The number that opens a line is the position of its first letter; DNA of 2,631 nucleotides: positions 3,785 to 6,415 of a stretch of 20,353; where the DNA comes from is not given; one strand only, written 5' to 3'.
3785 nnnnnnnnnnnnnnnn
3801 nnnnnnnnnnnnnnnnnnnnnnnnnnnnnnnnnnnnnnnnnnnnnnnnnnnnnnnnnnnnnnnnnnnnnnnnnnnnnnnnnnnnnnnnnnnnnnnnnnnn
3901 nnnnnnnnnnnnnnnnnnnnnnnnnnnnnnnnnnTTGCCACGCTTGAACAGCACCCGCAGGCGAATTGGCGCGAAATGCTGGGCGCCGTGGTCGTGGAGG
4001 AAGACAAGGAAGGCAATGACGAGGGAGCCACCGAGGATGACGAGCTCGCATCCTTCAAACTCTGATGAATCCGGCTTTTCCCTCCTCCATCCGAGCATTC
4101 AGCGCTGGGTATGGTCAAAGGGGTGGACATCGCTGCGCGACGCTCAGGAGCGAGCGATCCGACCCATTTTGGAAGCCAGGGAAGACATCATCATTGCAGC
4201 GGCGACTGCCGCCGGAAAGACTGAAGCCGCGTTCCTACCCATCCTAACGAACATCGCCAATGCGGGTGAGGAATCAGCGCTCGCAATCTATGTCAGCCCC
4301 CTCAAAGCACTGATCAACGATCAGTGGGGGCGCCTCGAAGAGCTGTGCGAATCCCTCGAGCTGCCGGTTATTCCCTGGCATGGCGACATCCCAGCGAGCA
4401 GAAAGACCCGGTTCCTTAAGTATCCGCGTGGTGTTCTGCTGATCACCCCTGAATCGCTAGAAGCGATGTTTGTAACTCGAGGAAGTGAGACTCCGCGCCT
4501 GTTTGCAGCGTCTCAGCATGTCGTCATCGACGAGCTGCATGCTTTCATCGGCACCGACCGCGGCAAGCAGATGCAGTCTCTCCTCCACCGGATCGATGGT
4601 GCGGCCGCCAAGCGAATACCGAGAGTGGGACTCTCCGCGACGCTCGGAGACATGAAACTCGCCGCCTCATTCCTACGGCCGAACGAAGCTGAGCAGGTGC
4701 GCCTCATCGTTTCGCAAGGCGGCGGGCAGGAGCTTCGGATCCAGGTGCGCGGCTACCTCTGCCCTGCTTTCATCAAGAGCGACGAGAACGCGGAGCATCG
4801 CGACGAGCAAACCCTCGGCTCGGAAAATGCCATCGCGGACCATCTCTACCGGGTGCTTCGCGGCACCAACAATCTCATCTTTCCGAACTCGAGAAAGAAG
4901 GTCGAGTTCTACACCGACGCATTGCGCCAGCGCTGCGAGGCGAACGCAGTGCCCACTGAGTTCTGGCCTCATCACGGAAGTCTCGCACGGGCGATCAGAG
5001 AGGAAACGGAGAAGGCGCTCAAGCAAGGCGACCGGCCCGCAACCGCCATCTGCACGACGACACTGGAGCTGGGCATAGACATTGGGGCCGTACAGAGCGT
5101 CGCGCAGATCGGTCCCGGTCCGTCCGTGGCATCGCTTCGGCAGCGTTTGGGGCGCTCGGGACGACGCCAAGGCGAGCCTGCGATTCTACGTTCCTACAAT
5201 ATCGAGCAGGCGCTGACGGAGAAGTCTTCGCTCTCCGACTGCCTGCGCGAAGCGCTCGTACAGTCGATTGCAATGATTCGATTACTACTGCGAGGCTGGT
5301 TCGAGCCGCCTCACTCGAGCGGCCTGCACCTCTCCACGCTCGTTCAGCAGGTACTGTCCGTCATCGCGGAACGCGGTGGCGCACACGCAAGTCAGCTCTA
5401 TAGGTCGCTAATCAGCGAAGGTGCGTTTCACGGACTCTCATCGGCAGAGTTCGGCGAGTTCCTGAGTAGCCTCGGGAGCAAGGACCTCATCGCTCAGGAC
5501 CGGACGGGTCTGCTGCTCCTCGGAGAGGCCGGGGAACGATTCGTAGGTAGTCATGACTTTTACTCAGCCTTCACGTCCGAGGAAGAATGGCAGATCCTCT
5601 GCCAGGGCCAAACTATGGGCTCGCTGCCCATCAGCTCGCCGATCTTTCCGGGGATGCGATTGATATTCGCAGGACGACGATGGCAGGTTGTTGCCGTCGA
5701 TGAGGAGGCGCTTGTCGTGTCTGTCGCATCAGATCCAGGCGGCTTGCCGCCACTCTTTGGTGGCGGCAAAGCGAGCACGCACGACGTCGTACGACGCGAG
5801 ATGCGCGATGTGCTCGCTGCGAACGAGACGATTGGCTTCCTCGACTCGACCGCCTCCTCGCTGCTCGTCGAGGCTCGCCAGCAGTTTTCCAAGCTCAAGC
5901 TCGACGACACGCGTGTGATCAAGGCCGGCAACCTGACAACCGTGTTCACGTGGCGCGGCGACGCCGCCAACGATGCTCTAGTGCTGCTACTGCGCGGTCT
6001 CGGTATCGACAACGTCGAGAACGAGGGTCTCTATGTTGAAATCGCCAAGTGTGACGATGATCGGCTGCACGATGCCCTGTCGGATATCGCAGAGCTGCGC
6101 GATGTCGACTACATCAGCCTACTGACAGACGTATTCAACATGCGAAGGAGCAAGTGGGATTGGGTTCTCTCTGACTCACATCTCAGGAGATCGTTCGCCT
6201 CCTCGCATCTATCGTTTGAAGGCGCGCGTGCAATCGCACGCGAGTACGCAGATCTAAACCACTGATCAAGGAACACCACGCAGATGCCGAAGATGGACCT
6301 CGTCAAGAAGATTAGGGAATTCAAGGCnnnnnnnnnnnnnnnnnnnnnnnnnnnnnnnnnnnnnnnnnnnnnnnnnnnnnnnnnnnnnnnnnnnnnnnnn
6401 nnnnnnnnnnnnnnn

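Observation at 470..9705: Four-gene operon: TerB-N/TerB/TerB-C membrane protein + BrxD-like ATPase + BrxHI/Lhr-like helicase + Cas4-nuclease/SF1-helicase fusion; candidate uncharacterised defence or DNA-processing system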

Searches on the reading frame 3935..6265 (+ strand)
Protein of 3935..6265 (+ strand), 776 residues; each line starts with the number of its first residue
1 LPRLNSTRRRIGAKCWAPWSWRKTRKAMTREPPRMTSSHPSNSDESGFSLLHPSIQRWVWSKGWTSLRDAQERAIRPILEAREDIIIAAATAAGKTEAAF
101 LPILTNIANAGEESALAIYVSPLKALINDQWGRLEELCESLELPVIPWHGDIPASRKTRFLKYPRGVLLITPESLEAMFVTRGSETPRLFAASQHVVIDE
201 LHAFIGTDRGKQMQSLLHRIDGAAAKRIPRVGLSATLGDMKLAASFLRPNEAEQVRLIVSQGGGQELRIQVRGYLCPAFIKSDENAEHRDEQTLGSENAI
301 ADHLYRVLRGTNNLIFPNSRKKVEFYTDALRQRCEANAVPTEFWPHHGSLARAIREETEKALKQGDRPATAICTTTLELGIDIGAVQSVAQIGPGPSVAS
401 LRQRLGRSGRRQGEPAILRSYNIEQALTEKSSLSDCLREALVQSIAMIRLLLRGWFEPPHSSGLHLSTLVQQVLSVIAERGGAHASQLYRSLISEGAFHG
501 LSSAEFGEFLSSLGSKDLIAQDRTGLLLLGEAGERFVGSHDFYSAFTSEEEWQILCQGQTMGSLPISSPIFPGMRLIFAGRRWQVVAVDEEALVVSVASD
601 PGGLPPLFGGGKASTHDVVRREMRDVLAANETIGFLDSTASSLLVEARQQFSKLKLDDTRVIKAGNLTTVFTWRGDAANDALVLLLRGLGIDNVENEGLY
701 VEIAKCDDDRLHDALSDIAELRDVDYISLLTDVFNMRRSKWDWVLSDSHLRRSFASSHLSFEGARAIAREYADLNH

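Call 4: search_protein_families(library=pfam, proteins=[window:3935-6265:+], max_evalue=0.01)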
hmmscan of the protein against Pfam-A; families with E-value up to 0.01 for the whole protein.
window:3935-6265:+ (776 aa): 5 families
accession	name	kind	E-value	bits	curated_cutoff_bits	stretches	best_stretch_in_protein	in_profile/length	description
PF00270.35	DEAD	-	1.7e-28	99.9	26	1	69-238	2-161/167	DEAD/DEAH box helicase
PF00271.37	Helicase_C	-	6.4e-13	49.4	23.5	1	304-411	6-109/110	Helicase conserved C-terminal domain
PF04851.21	ResIII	-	1.9e-05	25.1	22.5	1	66-237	3-162/164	Type III restriction enzyme, res subunit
PF19306.5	WH_Lhr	-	0.00045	20.1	27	0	460-513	12-64/168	Large helicase-related protein, winged helix domain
PF22590.2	Cas3-like_C_2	-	0.0057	17.4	27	0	323-412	15-105/106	CRISPR-associated nuclease/helicase Cas3, C-terminal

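Call 5: search_protein_families(library=padloc, proteins=[window:3935-6265:+], max_evalue=0.001)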
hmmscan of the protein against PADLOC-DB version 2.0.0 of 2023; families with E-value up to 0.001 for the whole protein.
window:3935-6265:+ (776 aa): 52 families (the best 25 are shown)
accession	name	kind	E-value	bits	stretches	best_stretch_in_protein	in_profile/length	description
PDLC03960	SngC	-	1.1e-274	911.6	1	46-769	4-718/720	-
PDLC02503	BrxHI|BrxHII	-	4.3e-123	410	1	46-771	3-691/698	BrxHI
PDLC02501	BrxHI|BrxHII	-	3.1e-73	245.3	1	62-657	19-582/925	BrxHI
PDLC02897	DpdJ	-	1.1e-36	124.2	1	42-447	76-488/1570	DpdJ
PDLC00037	DruE3|DruE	-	4.6e-17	59.1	2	372-416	1061-1105/2055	SNF2 family N-terminal domain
PDLC00036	DruE3|DruE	-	1.6e-16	56.7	2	73-142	99-170/2023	SNF2 family N-terminal domain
PDLC00035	DruE3|DruE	-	6.4e-16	55.2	2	358-414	1051-1106/1460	SNF2 family N-terminal domain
PDLC00013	DruE1|DruE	-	1.4e-14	51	2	71-138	96-171/1776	SNF2 family N-terminal domain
PDLC01252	Cas3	-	1.6e-14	52.1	1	85-414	2-291/324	CAS-I; effector_G3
PDLC02896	DpdJ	-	1.8e-14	50.4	2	194-260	370-435/1487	DpdJ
PDLC02870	DpdF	-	6.4e-13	46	1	311-416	227-324/534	DpdF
PDLC02864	DpdF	-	2e-12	44.7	1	63-416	19-332/610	DpdF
PDLC00192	HamB1|HamB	-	3.1e-12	43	1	66-208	268-403/1104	DEAD-box helicase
PDLC00015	DruE2|DruE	-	6.8e-12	41.9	2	374-413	1177-1216/1887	SNF2 family N-terminal domain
PDLC00051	DruE4|DruE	-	1e-11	41.1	2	374-416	1131-1173/1829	SNF2 family N-terminal domain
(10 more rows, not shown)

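Call 6: search_protein_families(library=ncbifam, proteins=[window:3935-6265:+], max_evalue=0.001)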
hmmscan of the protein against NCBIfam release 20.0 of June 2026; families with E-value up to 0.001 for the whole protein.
window:3935-6265:+ (776 aa): 21 families
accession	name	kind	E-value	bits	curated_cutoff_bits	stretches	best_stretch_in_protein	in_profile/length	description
TIGR04121.1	DEXH_lig_assoc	equivalog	1.6e-66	224.6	850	1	54-686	2-625/804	ligase-associated DNA damage response DEXH box helicase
NF010338.0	PRK13767.1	equivalog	2.2e-52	178.4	849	1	38-414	6-388/877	ATP-dependent helicase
NF007284.0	PRK09751.1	equivalog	2.4e-29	101.3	1496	2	82-330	44-312/1538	ATP-dependent helicase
TIGR03817.1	DECH_helic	hypoth_equivalog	1.6e-28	99.4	874.1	1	51-412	21-374/742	helicase/secretion neighborhood putative DEAH-box helicase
NF040935.1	helicase_Hel308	equivalog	4.1e-13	48.4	1200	1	55-327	15-264/704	ATP-dependent DNA helicase Hel308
NF002654.0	PRK02362.1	equivalog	3.1e-12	45.6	887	1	54-360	11-292/739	ATP-dependent DNA helicase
NF041067.1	DpdJ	equivalog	1.9e-11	42.4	800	2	193-257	362-425/1482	protein DpdJ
NF001308.0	PRK00254.1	equivalog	4.1e-11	41.8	1216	1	55-326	12-254/720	ATP-dependent DNA helicase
TIGR01587.1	cas3_core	equivalog_domain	5.2e-11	42.3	102.45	1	194-425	126-334/358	CRISPR-associated helicase Cas3'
NF053631.1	RNA_helic_CshA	equivalog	1.5e-09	37.3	646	1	51-176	6-129/434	degradosome RNA helicase CshA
TIGR02621.3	cas3_GSU0051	exception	4.6e-09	35.7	400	1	195-411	170-373/854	type I-G CRISPR-associated helicase/endonuclease Cas3g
TIGR00614.1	recQ_fam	subfamily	2.8e-08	33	219.8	0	302-418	218-327/470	RecQ family ATP-dependent DNA helicase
NF002251.0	PRK01172.1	equivalog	4.1e-08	31.9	891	1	67-335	23-261/674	ATP-dependent DNA helicase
TIGR01389.1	recQ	equivalog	6.1e-08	31.6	640.2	1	309-416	223-322/591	DNA helicase RecQ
NF053711.1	RNA_heli_RhlE1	exception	2.3e-06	26.6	750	1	59-203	16-159/434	RNA helicase RhlE1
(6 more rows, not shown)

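Call 52: search_solved_structures(query=window:4037-6262:+, max_evalue=0.00001)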
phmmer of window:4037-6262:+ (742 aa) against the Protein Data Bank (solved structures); distinct sequences matched with E-value up to 0.00001: 33.
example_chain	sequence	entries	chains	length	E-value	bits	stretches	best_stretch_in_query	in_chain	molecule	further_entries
5v9x_A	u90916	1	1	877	7.1e-27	97.3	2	28-218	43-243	ATP-dependent DNA helicase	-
7lhl_A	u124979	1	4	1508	3.8e-26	94.9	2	29-218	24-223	ATP-dependent DNA helicase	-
6znp_A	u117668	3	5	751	1.4e-23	86.4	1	40-387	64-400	Uncharacterized ATP-dependent helicase YprA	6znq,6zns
8alz_B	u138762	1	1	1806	1.1e-16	63.6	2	28-216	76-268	Activating signal cointegrator 1 complex subunit 3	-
8ro0_B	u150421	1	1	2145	2.3e-16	62.5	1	28-223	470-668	U5 small nuclear ribonucleoprotein 200 kDa helicase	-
6qv3_A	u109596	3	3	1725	2.1e-13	52.8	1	50-216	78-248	Pre-mRNA splicing helicase-like protein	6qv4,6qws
5m59_A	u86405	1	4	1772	2.3e-13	52.6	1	50-216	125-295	Pre-mRNA splicing helicase-like protein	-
6s8o_B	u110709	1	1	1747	8.6e-13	50.7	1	28-219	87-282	U5 small nuclear ribonucleoprotein 200 kDa helicase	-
6qdv_B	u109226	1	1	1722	9.9e-13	50.5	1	28-219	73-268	U5 small nuclear ribonucleoprotein 200 kDa helicase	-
4f91_B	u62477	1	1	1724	1e-12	50.5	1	28-219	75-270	U5 small nuclear ribonucleoprotein 200 kDa helicase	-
4f92_B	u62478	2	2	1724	1e-12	50.5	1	28-219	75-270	U5 small nuclear ribonucleoprotein 200 kDa helicase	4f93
5urj_A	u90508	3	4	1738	1e-12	50.5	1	28-219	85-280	U5 small nuclear ribonucleoprotein 200 kDa helicase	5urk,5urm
4kit_B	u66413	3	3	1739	1e-12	50.5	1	28-219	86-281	U5 small nuclear ribonucleoprotein 200 kDa helicase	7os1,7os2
6s8q_B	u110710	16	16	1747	1e-12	50.5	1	28-219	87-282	U5 small nuclear ribonucleoprotein 200 kDa helicase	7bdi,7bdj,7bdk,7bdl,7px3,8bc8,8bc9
6s9i_B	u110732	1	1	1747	1.7e-12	49.7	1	28-219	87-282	U5 small nuclear ribonucleoprotein 200 kDa helicase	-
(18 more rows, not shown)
